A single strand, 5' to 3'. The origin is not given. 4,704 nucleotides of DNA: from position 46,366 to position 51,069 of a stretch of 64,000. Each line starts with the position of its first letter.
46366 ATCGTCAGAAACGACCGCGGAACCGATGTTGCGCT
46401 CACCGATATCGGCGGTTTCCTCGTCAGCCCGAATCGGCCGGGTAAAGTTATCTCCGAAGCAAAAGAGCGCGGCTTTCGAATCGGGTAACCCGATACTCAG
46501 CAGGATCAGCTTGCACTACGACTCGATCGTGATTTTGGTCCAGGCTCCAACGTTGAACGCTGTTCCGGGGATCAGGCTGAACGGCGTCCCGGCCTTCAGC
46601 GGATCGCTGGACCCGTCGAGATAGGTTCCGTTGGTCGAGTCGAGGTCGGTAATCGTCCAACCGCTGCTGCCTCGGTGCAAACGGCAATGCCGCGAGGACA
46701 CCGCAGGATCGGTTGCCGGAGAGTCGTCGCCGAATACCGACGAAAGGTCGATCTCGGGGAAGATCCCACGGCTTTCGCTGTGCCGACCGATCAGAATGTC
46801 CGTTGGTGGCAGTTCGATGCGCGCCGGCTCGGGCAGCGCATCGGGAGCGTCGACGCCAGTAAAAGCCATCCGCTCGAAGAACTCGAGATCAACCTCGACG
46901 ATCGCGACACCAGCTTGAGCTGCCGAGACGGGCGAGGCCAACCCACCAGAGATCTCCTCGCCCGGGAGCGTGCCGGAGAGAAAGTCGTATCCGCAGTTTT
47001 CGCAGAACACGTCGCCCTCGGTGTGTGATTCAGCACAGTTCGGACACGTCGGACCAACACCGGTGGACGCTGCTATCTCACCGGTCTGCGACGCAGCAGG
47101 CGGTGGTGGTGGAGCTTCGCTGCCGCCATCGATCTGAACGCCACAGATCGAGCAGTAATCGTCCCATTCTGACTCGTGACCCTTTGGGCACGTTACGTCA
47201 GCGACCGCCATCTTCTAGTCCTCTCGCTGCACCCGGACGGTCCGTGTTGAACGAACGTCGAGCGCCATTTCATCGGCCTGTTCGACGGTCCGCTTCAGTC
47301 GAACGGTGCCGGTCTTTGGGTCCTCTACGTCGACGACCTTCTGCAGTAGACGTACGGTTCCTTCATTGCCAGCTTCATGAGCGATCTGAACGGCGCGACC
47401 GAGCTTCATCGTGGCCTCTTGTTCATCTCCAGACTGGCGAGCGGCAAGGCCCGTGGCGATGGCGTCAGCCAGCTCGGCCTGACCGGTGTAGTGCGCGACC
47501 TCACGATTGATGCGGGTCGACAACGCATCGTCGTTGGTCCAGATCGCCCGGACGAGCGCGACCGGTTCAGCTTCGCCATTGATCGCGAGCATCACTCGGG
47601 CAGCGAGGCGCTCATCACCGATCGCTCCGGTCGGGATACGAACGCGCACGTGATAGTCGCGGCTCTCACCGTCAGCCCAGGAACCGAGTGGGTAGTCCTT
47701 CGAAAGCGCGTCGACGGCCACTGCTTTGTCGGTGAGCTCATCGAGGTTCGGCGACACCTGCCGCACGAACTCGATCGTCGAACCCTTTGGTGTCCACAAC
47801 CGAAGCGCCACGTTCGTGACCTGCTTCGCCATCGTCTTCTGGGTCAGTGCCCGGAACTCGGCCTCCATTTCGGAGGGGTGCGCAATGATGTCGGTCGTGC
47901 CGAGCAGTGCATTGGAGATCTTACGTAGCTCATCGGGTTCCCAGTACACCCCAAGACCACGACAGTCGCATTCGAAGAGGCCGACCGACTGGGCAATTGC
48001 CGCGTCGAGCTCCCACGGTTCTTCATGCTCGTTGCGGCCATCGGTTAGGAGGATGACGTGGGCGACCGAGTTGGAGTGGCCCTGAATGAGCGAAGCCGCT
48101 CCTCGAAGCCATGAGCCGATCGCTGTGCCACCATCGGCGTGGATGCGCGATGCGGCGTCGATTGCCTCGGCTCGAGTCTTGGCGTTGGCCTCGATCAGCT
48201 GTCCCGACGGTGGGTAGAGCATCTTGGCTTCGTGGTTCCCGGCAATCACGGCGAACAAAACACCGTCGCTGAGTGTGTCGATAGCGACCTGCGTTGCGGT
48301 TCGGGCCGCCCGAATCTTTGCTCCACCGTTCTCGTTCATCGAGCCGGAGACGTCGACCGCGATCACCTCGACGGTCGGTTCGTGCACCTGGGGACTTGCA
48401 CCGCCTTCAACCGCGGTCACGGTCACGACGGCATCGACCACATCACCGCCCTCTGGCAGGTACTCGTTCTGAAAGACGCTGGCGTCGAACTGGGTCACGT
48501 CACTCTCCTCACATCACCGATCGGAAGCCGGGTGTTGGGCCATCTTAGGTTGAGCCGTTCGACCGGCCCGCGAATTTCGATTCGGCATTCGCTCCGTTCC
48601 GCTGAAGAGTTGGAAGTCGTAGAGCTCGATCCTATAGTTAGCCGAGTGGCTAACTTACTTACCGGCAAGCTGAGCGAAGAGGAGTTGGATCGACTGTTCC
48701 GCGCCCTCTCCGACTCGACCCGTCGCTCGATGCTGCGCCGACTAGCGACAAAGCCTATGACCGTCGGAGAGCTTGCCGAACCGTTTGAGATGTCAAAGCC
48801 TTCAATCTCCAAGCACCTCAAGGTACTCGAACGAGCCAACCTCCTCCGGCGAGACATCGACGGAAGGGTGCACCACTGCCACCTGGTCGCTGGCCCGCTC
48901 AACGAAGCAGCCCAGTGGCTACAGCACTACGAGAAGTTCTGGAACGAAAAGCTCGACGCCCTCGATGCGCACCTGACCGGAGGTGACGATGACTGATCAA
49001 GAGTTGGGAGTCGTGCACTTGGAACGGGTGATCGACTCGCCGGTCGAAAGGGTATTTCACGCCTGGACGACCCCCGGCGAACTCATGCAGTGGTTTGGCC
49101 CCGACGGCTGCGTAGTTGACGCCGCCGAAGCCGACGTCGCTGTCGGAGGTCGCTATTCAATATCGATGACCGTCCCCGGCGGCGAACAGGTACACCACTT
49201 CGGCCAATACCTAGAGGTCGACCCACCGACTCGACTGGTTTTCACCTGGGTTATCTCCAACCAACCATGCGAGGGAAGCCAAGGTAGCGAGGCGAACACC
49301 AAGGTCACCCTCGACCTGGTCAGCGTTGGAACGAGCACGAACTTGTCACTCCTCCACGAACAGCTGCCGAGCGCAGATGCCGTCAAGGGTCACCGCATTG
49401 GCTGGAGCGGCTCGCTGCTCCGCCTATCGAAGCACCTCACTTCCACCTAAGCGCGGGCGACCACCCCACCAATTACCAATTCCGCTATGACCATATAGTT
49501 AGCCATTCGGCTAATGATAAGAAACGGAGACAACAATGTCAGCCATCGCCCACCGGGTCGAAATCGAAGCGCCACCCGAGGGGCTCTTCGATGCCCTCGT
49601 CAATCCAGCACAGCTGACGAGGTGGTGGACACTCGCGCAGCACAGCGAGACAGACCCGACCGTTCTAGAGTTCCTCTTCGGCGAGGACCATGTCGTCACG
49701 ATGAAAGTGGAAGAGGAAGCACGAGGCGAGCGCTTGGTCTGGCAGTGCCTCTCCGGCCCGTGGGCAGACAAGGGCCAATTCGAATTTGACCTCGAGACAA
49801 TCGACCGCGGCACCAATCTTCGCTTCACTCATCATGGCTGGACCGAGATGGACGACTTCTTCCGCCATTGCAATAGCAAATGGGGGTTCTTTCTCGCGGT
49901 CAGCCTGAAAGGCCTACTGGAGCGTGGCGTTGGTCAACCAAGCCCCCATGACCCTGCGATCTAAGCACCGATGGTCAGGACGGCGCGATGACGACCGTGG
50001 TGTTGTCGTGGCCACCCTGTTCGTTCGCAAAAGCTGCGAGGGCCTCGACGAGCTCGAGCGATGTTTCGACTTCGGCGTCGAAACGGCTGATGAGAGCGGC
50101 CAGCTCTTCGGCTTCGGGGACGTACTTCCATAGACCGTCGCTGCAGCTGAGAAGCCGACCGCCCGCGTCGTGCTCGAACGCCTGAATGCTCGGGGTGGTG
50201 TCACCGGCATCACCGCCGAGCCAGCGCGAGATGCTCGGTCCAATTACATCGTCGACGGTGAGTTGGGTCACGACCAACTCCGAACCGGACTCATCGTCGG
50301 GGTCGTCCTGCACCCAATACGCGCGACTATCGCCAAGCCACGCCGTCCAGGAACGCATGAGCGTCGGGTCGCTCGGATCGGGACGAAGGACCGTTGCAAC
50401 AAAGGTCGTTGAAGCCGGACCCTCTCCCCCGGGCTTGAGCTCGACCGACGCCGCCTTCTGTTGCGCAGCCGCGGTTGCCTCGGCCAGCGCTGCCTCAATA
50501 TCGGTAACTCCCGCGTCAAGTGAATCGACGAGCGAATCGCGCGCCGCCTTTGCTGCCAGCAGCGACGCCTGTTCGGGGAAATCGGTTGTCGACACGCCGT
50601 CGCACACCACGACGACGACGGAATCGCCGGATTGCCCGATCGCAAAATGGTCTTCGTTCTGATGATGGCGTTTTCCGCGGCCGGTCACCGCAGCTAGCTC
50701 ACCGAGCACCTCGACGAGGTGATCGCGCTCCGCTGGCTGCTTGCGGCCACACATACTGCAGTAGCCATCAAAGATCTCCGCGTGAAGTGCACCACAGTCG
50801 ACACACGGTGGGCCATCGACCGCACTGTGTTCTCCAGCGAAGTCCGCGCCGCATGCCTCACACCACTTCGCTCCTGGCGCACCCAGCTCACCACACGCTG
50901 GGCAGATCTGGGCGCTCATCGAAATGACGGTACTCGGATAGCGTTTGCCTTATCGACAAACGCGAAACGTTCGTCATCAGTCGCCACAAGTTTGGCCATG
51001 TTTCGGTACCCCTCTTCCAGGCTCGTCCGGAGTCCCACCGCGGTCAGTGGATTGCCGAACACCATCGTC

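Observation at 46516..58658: PknG-type signalling locus with a polyamine-binding protein in place of GlnH: candidate amine-sensing phospho-switch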

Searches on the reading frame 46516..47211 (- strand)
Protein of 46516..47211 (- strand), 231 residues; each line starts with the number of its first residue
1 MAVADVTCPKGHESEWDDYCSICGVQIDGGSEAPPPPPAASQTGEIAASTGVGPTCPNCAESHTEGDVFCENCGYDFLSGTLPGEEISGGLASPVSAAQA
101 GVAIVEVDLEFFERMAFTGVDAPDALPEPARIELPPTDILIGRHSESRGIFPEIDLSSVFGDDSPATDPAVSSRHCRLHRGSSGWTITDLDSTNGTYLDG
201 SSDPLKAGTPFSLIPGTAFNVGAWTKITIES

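Call 4: search_protein_families(library=pfam, proteins=[window:46516-47211:-], max_evalue=0.01)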
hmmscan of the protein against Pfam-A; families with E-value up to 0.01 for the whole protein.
window:46516-47211:- (231 aa): 5 families
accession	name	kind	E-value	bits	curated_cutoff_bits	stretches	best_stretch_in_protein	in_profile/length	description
PF00498.31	FHA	-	5.7e-11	43.1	20.7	1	140-219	2-64/67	FHA domain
PF16697.10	Yop-YscD_cpl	-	2.7e-06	28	33.2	1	167-207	32-71/94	Inner membrane component of T3SS, cytoplasmic domain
PF13248.11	Zn_ribbon_3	-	4.1e-06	26.5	27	1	56-77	5-26/26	zinc-ribbon domain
PF13240.11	Zn_Ribbon_1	-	3.2e-05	24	25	1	56-76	2-22/23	zinc-ribbon domain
PF12773.13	DZR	-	0.00056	20.4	27.3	1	17-74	12-45/45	Double zinc ribbon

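Call 5: search_protein_families(library=ncbifam, proteins=[window:46516-47211:-], max_evalue=0.01)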
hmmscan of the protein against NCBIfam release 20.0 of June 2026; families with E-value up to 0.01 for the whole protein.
window:46516-47211:- (231 aa): 4 families
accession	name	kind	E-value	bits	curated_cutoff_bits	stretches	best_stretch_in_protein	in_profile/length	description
NF049868.1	FhaB_Rv0019c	equivalog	5.4e-10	39.5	125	1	168-222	102-152/158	FHA domain-containing protein FhaB/FipA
TIGR03354.1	VI_FHA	hypoth_equivalog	3.8e-07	30.3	120.25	1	168-223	40-96/420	type VI secretion system-associated FHA domain protein TagH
NF052573.1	HisKinEspAMyxo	equivalog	1e-05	23.8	1400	1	167-202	61-97/755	serine histidine kinase EspA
NF041660.2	oxygluDhInhib_OdhI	equivalog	0.00053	19.9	200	1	168-199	72-103/130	oxoglutarate dehydrogenase inhibitor Odhl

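Call 33: search_solved_structures(query=window:46516-47211:-, max_evalue=0.001)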
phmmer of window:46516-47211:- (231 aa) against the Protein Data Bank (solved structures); distinct sequences matched with E-value up to 0.001: 1.
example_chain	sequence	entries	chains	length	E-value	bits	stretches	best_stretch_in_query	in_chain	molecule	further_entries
1uht_A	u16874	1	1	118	8.1e-06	28.9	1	159-229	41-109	expressed protein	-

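Call 57: search_solved_structures(query=A4, max_evalue=0.01)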
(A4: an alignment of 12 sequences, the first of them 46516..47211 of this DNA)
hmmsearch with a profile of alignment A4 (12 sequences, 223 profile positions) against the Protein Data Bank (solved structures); distinct sequences matched with E-value up to 0.01: 22.
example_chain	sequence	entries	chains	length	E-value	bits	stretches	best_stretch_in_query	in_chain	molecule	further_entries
1uht_A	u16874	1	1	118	1.6e-10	44.3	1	153-220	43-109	expressed protein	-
8s05_C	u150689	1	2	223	1.7e-10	44.2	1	44-218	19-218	Conserved protein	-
5a8i_A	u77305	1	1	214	2.8e-10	43.4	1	46-219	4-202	ARNA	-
7rj3_A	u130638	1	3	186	1.8e-06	31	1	136-214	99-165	Glycogen accumulation regulator GarA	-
2kkl_A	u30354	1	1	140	2.3e-06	30.7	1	137-214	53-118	Uncharacterized protein Mb1858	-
2kfu_A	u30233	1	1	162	2.5e-06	30.5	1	137-214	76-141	Rv1827 pThr 22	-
6i2p_D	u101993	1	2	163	2.5e-06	30.5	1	137-214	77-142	Glycogen accumulation regulator GarA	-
6i2q_B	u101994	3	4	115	1.2e-05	28.3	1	136-214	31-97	Glycogen accumulation regulator GarA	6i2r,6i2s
8p5r_G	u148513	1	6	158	2.2e-05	27.4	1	136-214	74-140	Glycogen accumulation regulator GarA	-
2pie_A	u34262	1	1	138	5.8e-05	26.1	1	162-213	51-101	E3 ubiquitin-protein ligase RNF8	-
2csw_A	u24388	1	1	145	6.3e-05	26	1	162-213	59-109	Ubiquitin ligase protein RNF8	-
2kb3_A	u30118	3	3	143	9e-05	25.4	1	137-212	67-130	Oxoglutarate dehydrogenase inhibitor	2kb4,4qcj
8p5x_G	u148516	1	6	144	9e-05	25.4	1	137-212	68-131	Oxoglutarate dehydrogenase inhibitor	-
2n84_A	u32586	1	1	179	0.00012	25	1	158-217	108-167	Uncharacterized protein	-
1mzk_A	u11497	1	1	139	0.00015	24.7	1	146-221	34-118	KINASE ASSOCIATED PROTEIN PHOSPHATASE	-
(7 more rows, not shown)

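Call 83: search_protein_families(library=padloc, proteins=[window:46516-47211:-], max_evalue=0.001)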
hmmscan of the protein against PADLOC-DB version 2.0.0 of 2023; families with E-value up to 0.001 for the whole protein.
window:46516-47211:- (231 aa): 0 families

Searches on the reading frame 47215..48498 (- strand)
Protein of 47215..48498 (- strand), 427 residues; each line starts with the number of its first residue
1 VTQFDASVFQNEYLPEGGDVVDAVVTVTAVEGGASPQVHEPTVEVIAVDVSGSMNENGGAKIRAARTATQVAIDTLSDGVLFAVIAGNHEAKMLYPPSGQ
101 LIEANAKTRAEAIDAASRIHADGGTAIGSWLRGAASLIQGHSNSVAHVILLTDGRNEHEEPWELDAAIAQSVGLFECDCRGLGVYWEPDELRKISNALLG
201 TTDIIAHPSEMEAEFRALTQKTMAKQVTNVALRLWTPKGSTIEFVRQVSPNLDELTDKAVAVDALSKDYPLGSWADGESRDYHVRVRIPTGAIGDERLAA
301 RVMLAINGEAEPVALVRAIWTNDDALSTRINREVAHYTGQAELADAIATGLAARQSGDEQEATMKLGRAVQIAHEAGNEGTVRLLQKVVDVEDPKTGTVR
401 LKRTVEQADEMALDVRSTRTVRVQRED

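Call 4: search_protein_families(library=pfam, proteins=[window:47215-48498:-], max_evalue=0.01)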
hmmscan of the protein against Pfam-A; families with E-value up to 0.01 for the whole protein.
window:47215-48498:- (427 aa): 6 families
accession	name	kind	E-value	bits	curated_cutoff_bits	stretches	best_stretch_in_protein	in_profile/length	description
PF18571.6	VWA_3_C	-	9.9e-24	83.4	25.8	1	371-417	1-47/47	von Willebrand factor type A C-terminal domain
PF13768.12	VWA_3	-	1.8e-10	41.5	27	1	45-202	4-153/155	von Willebrand factor type A domain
PF13519.12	VWA_2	-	4.1e-10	40.7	27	1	45-154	2-106/107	von Willebrand factor type A domain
PF00092.34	VWA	-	5.7e-06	27.1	23.8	1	45-161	3-120/174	von Willebrand factor type A domain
PF05762.20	VWA_CoxE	-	0.0027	17.6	26.4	0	113-158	116-163/222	VWA domain containing CoxE-like protein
PF06707.17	DUF1194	-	0.005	16.5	27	0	86-162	57-135/206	Protein of unknown function (DUF1194)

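Call 5: search_protein_families(library=ncbifam, proteins=[window:47215-48498:-], max_evalue=0.01)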
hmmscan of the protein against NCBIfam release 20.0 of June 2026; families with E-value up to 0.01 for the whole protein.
window:47215-48498:- (427 aa): 2 families
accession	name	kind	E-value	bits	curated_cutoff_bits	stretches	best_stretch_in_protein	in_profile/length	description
TIGR03788.1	marine_srt_targ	equivalog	6.2e-14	51.3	551.65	1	45-250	275-471/629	marine proteobacterial sortase target protein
TIGR00868.1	hCaCC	subfamily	4e-05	21.6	900.85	1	45-157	308-417/863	calcium-activated chloride channel protein 1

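Call 32: search_solved_structures(query=window:47215-48498:-, max_evalue=0.001, show_alignments=1)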
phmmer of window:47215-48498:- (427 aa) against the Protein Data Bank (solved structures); distinct sequences matched with E-value up to 0.001: 1.
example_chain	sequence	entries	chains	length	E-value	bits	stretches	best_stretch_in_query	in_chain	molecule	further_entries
4fx5_A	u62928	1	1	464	3.2e-117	395.2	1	4-425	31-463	von Willebrand factor type A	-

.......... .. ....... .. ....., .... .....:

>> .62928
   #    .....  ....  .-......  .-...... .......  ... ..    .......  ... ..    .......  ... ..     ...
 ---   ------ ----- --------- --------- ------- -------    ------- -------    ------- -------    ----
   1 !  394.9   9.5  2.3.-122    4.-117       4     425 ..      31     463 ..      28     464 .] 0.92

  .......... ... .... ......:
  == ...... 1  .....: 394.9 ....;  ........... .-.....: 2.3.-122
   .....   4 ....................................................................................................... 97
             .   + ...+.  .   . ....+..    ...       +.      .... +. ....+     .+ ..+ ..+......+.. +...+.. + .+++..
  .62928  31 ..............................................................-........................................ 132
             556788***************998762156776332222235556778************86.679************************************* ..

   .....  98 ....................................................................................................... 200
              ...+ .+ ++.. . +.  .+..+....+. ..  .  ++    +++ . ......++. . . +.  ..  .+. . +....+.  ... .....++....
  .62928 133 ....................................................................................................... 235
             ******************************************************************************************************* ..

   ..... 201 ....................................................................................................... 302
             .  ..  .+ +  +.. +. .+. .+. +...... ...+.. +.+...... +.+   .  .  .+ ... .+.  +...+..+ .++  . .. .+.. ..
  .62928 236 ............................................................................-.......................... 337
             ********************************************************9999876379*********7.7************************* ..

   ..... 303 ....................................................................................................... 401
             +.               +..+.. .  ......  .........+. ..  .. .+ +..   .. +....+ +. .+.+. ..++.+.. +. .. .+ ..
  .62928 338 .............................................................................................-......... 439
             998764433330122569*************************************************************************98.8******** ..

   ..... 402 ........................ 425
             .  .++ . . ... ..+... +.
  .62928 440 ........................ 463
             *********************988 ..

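Call 83: search_protein_families(library=padloc, proteins=[window:47215-48498:-], max_evalue=0.001)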
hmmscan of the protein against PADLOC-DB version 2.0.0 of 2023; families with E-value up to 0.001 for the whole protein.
window:47215-48498:- (427 aa): 0 families

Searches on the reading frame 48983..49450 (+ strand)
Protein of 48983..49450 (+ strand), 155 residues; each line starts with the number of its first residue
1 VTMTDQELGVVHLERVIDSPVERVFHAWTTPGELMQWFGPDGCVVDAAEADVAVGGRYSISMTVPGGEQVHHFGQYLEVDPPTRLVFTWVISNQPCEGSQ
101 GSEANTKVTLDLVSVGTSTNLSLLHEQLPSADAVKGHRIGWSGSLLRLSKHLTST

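Call 4: search_protein_families(library=pfam, proteins=[window:48983-49450:+], max_evalue=0.01)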
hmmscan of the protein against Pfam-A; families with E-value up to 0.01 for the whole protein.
window:48983-49450:+ (155 aa): 1 family
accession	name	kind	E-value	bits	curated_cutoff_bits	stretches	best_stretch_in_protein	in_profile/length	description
PF08327.17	AHSA1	-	7e-26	91.3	22.1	1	19-152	2-124/125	Activator of Hsp90 ATPase homolog 1-like protein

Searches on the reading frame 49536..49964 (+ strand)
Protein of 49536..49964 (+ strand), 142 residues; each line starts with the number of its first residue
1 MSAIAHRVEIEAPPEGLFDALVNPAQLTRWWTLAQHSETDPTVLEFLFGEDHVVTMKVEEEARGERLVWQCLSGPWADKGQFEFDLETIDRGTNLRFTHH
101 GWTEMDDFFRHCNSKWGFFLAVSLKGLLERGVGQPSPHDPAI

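Call 4: search_protein_families(library=pfam, proteins=[window:49536-49964:+], max_evalue=0.01)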
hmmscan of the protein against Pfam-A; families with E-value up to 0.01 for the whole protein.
window:49536-49964:+ (142 aa): 2 families
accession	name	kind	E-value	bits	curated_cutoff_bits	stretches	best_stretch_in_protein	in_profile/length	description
PF08327.17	AHSA1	-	4.6e-10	40.2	22.1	1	12-128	2-124/125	Activator of Hsp90 ATPase homolog 1-like protein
PF10604.15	Polyketide_cyc2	-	0.00021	22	27.4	1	4-98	4-105/142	Polyketide cyclase / dehydrase and lipid transport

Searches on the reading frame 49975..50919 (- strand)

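Call 4: search_protein_families(library=pfam, proteins=[window:49975-50919:-], max_evalue=0.01)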
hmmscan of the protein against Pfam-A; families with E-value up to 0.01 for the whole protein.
window:49975-50919:- (314 aa): 4 families
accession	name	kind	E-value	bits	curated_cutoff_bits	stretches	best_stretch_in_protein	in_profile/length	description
PF13672.11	PP2C_2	-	1.1e-08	35.3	24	1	84-280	8-191/209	Protein phosphatase 2C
PF13248.11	Zn_ribbon_3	-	0.00061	19.6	27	1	5-27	4-26/26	zinc-ribbon domain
PF12773.13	DZR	-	0.0008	20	27.3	1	6-58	1-45/45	Double zinc ribbon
PF18912.6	DZR_2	-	0.0065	16.7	27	0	6-57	10-55/56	Double zinc ribbon domain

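Call 5: search_protein_families(library=ncbifam, proteins=[window:49975-50919:-], max_evalue=0.01)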
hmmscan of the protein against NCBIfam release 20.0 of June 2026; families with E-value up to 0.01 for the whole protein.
window:49975-50919:- (314 aa): 2 families
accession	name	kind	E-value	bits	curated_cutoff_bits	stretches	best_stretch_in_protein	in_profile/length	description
NF033484.1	Stp1_PP2C_phos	equivalog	9.1e-19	67.9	230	1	79-312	2-231/232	Stp1/IreP family PP2C-type Ser/Thr phosphatase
NF011149.0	PRK14559.1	equivalog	7.9e-10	38.1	374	1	242-311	559-628/642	serine/threonine phosphatase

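Call 83: search_protein_families(library=padloc, proteins=[window:49975-50919:-], max_evalue=0.001)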
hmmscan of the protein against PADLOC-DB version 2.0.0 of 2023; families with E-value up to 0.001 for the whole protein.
window:49975-50919:- (314 aa): 1 family
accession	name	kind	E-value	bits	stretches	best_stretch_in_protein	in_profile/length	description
PDLC04518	PDC-M21C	-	3e-08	31.2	1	76-148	6-74/243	-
